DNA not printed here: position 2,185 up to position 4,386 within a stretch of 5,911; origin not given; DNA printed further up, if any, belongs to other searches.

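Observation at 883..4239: Three GH130 modules in two adjacent genes, including a covalent two-module fusion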

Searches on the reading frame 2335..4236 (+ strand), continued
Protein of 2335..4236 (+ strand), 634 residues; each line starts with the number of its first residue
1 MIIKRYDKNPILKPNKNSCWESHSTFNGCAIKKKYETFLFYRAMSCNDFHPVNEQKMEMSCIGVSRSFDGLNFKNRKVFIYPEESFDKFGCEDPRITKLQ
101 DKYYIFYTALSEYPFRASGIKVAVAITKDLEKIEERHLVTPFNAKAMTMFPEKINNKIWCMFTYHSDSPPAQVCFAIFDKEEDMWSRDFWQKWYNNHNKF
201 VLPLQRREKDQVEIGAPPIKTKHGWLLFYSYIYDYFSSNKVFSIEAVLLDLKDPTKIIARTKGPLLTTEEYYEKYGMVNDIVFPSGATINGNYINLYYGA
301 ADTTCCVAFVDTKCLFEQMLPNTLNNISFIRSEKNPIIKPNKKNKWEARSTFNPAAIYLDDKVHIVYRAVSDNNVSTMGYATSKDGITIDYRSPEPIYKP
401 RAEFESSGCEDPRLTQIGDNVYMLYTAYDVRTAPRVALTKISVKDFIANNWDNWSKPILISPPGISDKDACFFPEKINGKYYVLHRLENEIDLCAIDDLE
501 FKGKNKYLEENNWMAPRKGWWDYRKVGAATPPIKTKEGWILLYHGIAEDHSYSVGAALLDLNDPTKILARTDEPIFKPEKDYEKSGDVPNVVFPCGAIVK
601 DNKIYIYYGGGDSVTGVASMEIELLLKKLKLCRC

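Call 54: fold_search(model_id=the predicted structure, library=pdb)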
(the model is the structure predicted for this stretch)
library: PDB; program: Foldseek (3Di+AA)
matches with E <= 10: 1096; with E <= 0.001: 564
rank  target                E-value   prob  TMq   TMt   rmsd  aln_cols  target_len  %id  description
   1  9gph_A                2.2e-28  1.00  0.43  0.89   2.0       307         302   40  Teth514_1788 1,2-beta-oligomannan phosphorylase in complex with mannose (-1) and phosphate (released 2025-09-17)
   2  9gph_B                4.1e-28  1.00  0.43  0.91   1.9       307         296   40  Teth514_1788 1,2-beta-oligomannan phosphorylase in complex with mannose (-1) and phosphate (released 2025-09-17)
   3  9fj8_A                5.2e-28  1.00  0.43  0.90   1.9       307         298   40  Teth514_1788 1,2-beta-oligomannan phosphorylase in complex with mannotetraose (released 2025-06-11)
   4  9fj8_B                6.3e-28  1.00  0.43  0.90   1.9       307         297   40  Teth514_1788 1,2-beta-oligomannan phosphorylase in complex with mannotetraose (released 2025-06-11)
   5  7fip_A                1.4e-27  1.00  0.42  0.86   2.8       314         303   37  The native structure of beta-1,2-mannobiose phosphorylase from Thermoanaerobacter sp. (released 2022-01-05)
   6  7fir_C                6.6e-27  1.00  0.43  0.87   2.9       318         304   37  The crystal structure of beta-1,2-mannobiose phosphorylase in complex with 1,4-mannobiose (released 2022-01-05)
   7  7fip_B                6.9e-27  1.00  0.42  0.87   2.8       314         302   37  The native structure of beta-1,2-mannobiose phosphorylase from Thermoanaerobacter sp. (released 2022-01-05)
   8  7fip_D                1.4e-26  1.00  0.42  0.88   2.7       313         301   38  The native structure of beta-1,2-mannobiose phosphorylase from Thermoanaerobacter sp. (released 2022-01-05)
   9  5b0q_A                6.6e-24  1.00  0.43  0.75   4.0       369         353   30  beta-1,2-Mannobiose phosphorylase from Listeria innocua - mannose complex (released 2015-12-02)
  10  5b0p_A                1.0e-23  1.00  0.42  0.74   3.6       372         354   30  Beta-1,2-Mannobiose phosphorylase from Listeria innocua - glycerol complex (released 2015-12-02)
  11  5b0p_B                1.4e-23  1.00  0.43  0.75   4.0       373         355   30  Beta-1,2-Mannobiose phosphorylase from Listeria innocua - glycerol complex (released 2015-12-02)
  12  9erg_A                4.3e-23  1.00  0.42  0.75   3.3       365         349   28  Uhgb_MS mannoside synthase from an unknown human gut bacterium in complex with Mannose-1-Phosphate (released 2025-10-08)
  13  9erg_B                1.4e-22  1.00  0.42  0.75   3.4       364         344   28  Uhgb_MS mannoside synthase from an unknown human gut bacterium in complex with Mannose-1-Phosphate (released 2025-10-08)
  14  5a7v_A                1.5e-22  1.00  0.42  0.71   3.9       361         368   28  The GH130 family of mannoside phosphorylases contains glycoside hydrolases that target beta-1,2 mannosidic linkages in (released 2015-08-26)
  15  3taw                  2.2e-22  1.00  0.40  0.72   4.0       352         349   31  Crystal structure of a putative glycoside hydrolase (BDI_3141) from Parabacteroides distasonis ATCC 8503 at 1.70 A resol (released 2011-08-24)
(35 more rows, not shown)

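Call 62: search_protein_families(library=pfam, proteins=[L033:9931-10701:+, L033:10707-11075:+, L031:9995-10576:+, L001:2294-4609:-, L001:5966-6856:+, L001:6853-7296:+], max_evalue=0.001)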
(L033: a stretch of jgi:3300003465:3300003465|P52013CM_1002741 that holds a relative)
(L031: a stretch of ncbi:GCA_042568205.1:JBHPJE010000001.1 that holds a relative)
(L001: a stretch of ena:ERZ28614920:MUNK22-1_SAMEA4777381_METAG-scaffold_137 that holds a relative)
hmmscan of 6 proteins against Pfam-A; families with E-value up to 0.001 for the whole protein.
L033:9931-10701:+ (256 aa): 3 families
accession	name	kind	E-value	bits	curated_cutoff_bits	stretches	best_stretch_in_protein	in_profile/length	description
PF08282.18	Hydrolase_3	-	2.1e-18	67.4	20.9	2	127-219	134-227/255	haloacid dehalogenase-like hydrolase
PF00702.32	Hydrolase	-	3.3e-06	28.1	26.4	1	15-212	1-188/191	haloacid dehalogenase-like hydrolase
PF13419.12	HAD_2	-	5.9e-05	23.7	23.8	0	18-218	1-175/178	Haloacid dehalogenase-like hydrolase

L033:10707-11075:+ (122 aa): 2 families
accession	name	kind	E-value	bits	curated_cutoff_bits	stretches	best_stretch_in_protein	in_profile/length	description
PF01050.24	MannoseP_isomer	-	4.5e-19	69.2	23.6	1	6-113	6-116/116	Mannose-6-phosphate isomerase C-terminal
PF07883.17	Cupin_2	-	5.2e-07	29.7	27.2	1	40-87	10-56/70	Cupin domain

L031:9995-10576:+ (193 aa): 2 families
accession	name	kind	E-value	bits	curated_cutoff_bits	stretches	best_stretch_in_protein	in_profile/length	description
PF18955.5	DUF5698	-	1.5e-23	83.4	27.5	1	28-85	1-58/58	Domain of unknown function (DUF5698)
PF10035.14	DUF2179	-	2.2e-09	37.5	22.8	1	121-168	4-53/55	Uncharacterized protein conserved in bacteria (DUF2179)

L001:2294-4609:- (771 aa): 5 families
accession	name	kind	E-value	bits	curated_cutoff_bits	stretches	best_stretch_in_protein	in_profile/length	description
PF13290.12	CHB_HEX_C_1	-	2.5e-51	171.9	22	3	195-259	3-67/67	Chitobiase/beta-hexosaminidase C-terminal domain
PF13287.12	Fn3_assoc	-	6.7e-44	148.3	23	3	366-424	1-59/59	Fn3 associated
PF05048.19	NosD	-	1.5e-24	87.1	23.6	2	563-702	68-211/212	Periplasmic copper-binding protein (NosD)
PF13229.12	Beta_helix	-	1.5e-20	73.9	25.9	3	565-692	37-140/158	Right handed beta helix region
PF03174.19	CHB_HEX_C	-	2.6e-07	30.9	23.6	0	205-247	27-67/76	Chitobiase/beta-hexosaminidase C-terminal domain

L001:5966-6856:+ (296 aa): 6 families
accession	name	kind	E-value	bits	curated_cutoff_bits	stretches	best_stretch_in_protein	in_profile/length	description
PF13793.12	Pribosyltran_N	-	5.5e-27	94.4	25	1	4-120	2-114/117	N-terminal domain of ribose phosphate pyrophosphokinase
PF00156.33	Pribosyltran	-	4.6e-13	49.2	26.3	1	146-286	11-155/158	Phosphoribosyl transferase domain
PF14572.12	Pribosyl_synth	-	1.5e-06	28.8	27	1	213-285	81-155/184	Phosphoribosyl synthetase-associated domain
PF15609.12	PRTase_2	-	2.6e-05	24.3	28.8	1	209-249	113-153/188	Phosphoribosyl transferase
PF24390.1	PRTase-CE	-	5.3e-05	23.7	27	1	195-266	84-158/253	PRTase-CE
PF14681.12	UPRTase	-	0.00072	19.5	27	0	185-265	87-170/206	Uracil phosphoribosyltransferase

L001:6853-7296:+ (147 aa): 1 family
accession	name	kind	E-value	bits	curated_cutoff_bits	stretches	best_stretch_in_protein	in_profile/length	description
PF02502.23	LacAB_rpiB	-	4.4e-48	163.2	24.7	1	7-144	3-138/138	Ribose/Galactose Isomerase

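Call 64: search_protein_families(library=pfam, proteins=[L019:4044-5867:+, L021:4165-5985:+], max_evalue=0.001)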
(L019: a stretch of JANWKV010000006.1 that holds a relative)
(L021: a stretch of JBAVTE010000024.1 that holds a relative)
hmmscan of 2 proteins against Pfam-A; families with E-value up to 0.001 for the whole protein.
L019:4044-5867:+ (608 aa): 1 family
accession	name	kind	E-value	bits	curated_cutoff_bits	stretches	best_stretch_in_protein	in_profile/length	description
PF04041.19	Glyco_hydro_130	-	8.8e-62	209.3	26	2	273-591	3-319/320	beta-1,4-mannooligosaccharide phosphorylase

L021:4165-5985:+ (607 aa): 1 family
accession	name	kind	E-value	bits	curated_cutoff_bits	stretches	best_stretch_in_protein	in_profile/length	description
PF04041.19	Glyco_hydro_130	-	4.5e-44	151.1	26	1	294-589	31-316/320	beta-1,4-mannooligosaccharide phosphorylase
